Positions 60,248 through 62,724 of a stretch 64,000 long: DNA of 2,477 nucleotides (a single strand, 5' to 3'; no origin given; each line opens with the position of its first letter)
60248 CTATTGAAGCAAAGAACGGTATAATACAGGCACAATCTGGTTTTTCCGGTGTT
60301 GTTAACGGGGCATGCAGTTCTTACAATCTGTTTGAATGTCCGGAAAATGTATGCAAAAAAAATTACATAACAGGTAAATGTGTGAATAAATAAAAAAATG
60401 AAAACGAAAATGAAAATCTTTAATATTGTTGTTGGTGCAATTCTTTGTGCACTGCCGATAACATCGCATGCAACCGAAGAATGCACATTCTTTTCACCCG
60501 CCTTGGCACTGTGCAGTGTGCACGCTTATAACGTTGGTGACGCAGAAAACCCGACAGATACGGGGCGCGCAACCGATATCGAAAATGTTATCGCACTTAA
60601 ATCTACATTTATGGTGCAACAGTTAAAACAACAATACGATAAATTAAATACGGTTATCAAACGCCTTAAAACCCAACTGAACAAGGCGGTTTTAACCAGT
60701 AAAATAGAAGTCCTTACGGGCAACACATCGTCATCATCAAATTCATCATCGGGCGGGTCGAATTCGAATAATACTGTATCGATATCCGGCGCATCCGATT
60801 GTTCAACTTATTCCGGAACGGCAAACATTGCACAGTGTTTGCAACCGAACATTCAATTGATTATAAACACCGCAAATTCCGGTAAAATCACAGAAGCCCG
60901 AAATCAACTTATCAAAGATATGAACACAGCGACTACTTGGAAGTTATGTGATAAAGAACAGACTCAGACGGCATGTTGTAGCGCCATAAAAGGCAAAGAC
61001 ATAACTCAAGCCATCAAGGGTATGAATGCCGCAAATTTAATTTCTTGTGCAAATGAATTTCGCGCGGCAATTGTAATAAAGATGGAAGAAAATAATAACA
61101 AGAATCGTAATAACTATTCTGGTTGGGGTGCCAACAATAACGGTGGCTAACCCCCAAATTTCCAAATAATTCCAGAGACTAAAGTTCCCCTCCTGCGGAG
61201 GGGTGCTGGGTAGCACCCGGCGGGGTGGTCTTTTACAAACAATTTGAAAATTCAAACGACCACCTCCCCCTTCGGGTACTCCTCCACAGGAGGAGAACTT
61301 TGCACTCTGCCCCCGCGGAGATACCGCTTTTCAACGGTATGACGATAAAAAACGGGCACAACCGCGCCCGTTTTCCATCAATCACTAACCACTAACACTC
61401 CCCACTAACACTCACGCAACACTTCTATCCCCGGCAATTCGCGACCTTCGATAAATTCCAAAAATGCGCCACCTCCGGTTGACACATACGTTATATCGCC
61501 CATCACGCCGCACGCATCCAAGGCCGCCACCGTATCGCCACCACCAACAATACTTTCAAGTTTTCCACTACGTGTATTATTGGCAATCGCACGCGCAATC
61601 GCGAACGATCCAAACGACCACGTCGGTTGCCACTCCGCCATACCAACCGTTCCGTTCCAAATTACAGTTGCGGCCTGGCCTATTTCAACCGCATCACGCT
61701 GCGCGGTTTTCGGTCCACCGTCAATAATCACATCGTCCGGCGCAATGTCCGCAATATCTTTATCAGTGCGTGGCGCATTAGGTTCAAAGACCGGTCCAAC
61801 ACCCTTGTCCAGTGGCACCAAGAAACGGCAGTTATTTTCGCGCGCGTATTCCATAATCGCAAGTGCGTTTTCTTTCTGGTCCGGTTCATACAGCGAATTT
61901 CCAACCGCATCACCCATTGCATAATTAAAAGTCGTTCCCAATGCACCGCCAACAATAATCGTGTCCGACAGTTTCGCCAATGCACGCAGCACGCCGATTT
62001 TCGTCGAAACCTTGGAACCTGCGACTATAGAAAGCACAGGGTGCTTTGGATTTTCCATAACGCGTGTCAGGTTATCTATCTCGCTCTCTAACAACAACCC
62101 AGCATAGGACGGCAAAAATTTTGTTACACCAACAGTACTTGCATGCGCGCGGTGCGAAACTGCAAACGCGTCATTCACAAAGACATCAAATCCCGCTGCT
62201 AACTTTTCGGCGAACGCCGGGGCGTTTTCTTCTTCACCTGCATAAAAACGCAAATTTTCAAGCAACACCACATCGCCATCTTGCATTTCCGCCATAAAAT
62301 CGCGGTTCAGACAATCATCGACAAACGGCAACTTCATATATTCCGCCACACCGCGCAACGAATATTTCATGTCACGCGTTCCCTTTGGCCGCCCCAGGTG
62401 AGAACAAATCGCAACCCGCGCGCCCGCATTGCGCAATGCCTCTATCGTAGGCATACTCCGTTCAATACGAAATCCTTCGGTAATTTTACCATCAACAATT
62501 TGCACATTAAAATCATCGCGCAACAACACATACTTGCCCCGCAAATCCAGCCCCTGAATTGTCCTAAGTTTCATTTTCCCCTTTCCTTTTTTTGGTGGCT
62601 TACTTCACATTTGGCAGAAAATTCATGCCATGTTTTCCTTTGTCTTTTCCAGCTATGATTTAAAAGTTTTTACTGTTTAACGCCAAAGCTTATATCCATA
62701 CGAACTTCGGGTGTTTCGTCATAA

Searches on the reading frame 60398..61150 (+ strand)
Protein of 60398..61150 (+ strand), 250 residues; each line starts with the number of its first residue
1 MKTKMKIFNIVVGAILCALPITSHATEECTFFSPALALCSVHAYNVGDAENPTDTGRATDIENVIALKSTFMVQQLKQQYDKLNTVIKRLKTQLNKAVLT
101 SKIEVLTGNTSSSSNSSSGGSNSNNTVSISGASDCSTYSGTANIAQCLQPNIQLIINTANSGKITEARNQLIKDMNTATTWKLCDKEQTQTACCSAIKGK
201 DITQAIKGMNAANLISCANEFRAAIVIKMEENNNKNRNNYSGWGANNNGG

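Call 35: search_protein_families(library=pfam, proteins=[window:60398-61150:+], max_evalue=0.001)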
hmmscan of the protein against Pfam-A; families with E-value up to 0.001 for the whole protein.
window:60398-61150:+ (250 aa): 0 families

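Call 108: search_protein_families(library=pfam, proteins=[window:60398-61150:+], max_evalue=1)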
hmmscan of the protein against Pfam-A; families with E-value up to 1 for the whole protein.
window:60398-61150:+ (250 aa): 1 family
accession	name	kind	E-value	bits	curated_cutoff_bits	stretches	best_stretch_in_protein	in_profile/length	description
PF14591.11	AF0941-like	-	0.032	15.2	22.6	0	60-101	60-101/113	AF0941-like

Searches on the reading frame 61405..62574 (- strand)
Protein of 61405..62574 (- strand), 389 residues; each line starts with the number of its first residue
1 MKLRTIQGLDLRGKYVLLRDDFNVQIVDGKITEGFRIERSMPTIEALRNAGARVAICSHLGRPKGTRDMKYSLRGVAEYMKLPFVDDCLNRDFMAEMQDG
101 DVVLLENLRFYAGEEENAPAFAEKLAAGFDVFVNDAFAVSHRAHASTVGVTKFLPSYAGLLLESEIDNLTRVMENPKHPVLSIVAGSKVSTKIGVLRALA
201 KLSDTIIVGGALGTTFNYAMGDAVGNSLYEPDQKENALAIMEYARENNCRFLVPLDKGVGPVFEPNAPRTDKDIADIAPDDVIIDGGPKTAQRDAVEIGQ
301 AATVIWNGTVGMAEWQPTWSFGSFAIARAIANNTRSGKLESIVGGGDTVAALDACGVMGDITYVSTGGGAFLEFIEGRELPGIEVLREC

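Call 35: search_protein_families(library=pfam, proteins=[window:61405-62574:-], max_evalue=0.001)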
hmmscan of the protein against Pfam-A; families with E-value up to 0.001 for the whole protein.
window:61405-62574:- (389 aa): 1 family
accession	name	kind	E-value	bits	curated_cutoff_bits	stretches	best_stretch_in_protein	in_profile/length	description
PF00162.24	PGK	-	2.2e-118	396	27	1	6-378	1-379/379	Phosphoglycerate kinase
